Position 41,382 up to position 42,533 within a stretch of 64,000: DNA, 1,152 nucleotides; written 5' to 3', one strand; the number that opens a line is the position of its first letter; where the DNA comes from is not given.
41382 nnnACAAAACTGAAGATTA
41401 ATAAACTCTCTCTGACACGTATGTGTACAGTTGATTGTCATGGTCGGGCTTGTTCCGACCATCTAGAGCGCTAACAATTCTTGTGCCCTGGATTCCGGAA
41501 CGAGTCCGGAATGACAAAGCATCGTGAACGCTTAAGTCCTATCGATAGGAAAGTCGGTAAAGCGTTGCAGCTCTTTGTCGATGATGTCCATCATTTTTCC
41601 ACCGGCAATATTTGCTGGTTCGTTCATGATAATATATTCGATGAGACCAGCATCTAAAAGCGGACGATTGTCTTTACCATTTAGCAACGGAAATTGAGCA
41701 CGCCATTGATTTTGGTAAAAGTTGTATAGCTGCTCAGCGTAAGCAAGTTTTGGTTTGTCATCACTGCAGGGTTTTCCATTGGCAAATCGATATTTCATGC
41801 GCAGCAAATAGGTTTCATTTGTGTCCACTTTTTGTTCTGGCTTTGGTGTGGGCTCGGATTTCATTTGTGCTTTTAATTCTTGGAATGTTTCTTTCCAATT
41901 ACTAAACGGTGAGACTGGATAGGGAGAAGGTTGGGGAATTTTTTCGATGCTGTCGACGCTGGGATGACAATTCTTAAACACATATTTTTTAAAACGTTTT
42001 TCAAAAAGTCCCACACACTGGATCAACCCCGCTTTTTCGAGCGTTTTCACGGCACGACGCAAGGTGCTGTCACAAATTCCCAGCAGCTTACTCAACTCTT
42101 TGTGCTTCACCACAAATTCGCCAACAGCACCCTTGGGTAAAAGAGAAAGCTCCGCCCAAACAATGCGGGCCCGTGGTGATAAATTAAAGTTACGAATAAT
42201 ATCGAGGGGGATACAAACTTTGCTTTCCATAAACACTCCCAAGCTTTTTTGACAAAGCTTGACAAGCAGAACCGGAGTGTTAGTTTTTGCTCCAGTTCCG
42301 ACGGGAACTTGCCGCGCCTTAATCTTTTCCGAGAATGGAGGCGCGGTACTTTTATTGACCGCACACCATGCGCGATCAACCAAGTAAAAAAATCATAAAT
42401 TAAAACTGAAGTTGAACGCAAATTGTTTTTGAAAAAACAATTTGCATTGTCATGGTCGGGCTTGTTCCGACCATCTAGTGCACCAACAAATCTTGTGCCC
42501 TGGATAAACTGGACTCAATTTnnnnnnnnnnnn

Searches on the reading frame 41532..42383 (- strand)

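Call 37: search_protein_families(library=pfam, proteins=[window:41532-42383:-], max_evalue=0.00001)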
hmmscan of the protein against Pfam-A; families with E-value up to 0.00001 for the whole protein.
window:41532-42383:- (283 aa): 1 family
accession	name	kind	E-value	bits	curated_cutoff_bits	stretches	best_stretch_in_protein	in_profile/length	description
PF13730.12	HTH_36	-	2.7e-07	30.7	25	1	67-121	2-55/55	Helix-turn-helix domain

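Call 81: search_protein_families(library=pfam, proteins=[window:41532-42383:-], max_evalue=0.001)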
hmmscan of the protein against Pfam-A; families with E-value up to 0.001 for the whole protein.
window:41532-42383:- (283 aa): 1 family
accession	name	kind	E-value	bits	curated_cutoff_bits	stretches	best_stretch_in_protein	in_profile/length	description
PF13730.12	HTH_36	-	2.7e-07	30.7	25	1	67-121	2-55/55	Helix-turn-helix domain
